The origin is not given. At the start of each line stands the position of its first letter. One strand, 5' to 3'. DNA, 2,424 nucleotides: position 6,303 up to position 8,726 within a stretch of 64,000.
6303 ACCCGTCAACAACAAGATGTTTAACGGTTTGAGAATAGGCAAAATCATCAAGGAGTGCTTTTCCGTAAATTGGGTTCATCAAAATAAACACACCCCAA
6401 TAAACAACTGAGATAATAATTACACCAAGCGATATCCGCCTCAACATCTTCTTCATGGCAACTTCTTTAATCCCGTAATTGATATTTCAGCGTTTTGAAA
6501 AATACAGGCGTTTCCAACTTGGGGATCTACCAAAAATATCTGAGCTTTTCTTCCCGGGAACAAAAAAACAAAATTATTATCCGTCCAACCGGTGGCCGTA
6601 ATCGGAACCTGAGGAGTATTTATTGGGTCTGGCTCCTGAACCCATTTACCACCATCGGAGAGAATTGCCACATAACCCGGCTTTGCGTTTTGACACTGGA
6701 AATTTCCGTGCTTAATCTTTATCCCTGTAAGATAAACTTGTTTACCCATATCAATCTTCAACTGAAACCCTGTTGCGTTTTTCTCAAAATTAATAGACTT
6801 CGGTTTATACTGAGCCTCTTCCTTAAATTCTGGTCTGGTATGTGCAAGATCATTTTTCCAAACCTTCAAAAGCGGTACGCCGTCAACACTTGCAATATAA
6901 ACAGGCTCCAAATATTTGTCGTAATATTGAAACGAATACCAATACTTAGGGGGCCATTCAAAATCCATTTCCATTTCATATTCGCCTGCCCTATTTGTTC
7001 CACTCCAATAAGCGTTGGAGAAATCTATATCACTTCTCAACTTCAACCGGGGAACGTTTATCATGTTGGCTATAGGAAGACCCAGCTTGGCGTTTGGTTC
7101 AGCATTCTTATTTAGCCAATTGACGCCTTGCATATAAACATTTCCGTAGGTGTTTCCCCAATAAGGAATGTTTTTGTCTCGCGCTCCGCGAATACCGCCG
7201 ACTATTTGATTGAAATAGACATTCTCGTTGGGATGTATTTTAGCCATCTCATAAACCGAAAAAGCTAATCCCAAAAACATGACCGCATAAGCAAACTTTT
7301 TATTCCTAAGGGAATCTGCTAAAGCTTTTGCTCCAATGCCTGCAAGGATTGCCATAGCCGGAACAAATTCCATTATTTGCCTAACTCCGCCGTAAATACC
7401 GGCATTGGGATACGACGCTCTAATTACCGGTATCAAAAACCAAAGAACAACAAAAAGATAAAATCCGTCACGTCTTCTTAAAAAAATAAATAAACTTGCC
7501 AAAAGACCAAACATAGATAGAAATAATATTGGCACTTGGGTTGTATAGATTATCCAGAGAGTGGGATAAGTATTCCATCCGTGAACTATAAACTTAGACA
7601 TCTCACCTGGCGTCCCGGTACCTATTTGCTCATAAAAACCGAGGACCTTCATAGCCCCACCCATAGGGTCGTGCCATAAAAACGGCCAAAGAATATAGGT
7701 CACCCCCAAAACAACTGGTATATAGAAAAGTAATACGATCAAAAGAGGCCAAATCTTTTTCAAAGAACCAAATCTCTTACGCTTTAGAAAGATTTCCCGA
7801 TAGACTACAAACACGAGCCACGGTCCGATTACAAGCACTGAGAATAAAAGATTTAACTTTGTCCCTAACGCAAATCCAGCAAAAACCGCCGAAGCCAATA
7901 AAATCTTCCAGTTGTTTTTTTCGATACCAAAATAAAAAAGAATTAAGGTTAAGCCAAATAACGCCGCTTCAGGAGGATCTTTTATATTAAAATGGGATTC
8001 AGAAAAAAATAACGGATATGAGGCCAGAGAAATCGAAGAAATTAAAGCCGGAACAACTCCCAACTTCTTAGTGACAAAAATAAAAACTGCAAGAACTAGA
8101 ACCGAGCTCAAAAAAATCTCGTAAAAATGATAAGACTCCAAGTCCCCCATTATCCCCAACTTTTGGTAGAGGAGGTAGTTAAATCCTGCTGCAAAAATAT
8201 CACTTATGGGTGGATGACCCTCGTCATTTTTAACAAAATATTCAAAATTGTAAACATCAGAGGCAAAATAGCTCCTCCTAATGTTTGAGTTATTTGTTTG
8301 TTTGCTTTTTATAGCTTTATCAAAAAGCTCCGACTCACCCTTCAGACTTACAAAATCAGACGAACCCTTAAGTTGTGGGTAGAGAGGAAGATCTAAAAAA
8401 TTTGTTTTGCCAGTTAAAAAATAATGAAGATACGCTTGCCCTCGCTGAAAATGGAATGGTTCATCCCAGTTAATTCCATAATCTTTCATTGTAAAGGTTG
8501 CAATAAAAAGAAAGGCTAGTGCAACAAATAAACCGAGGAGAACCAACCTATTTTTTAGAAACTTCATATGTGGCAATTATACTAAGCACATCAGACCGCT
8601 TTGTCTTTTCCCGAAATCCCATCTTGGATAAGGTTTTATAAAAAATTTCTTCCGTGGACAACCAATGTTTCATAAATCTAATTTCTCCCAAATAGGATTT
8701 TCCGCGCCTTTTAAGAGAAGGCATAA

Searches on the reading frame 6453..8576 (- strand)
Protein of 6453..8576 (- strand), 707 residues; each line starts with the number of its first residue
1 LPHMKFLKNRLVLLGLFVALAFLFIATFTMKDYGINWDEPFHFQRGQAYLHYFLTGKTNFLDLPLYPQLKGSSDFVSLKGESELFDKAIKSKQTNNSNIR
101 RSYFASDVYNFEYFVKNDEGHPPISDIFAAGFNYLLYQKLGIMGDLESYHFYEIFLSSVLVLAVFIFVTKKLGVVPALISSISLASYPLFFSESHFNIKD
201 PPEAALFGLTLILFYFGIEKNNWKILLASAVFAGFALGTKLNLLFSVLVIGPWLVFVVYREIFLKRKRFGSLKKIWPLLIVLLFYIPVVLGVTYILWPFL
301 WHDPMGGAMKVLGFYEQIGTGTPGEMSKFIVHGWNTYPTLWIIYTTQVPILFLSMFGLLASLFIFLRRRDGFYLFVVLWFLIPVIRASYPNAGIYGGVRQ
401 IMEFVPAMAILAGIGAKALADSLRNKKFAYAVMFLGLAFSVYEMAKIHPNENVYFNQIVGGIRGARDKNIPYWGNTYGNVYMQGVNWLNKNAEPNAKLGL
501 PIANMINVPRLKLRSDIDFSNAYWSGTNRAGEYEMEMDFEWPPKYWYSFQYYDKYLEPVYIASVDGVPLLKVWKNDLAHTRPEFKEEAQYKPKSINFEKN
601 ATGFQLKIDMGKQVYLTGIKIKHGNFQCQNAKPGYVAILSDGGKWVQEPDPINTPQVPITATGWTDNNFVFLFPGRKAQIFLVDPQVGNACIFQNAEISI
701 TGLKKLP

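Call 6: search_protein_families(library=pfam, proteins=[window:6453-8576:-], max_evalue=0.01)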
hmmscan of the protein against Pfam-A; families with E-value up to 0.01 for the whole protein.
window:6453-8576:- (707 aa): 2 families
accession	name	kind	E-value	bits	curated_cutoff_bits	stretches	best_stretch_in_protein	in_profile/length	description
PF13231.12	PMT_2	-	2.2e-09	38.2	26.1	1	121-288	2-157/160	Dolichyl-phosphate-mannose-protein mannosyltransferase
PF02366.24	PMT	-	4.3e-06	26.9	22.7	1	151-290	87-232/245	Dolichyl-phosphate-mannose-protein mannosyltransferase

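Call 31: search_protein_families(library=ncbifam, proteins=[window:6453-8576:-], max_evalue=0.01)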
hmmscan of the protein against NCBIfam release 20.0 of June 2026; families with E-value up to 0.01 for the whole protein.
window:6453-8576:- (707 aa): 1 family
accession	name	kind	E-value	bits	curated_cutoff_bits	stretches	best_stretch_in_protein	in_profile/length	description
TIGR03663.1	TIGR03663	subfamily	0.0022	17.1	126.25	1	156-426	80-346/435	flippase activity-associated protein Agl23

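Call 77: search_solved_structures(query=window:6453-8576:-, max_evalue=0.01)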
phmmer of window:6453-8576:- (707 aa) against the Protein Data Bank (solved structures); distinct sequences matched with E-value up to 0.01: 0.
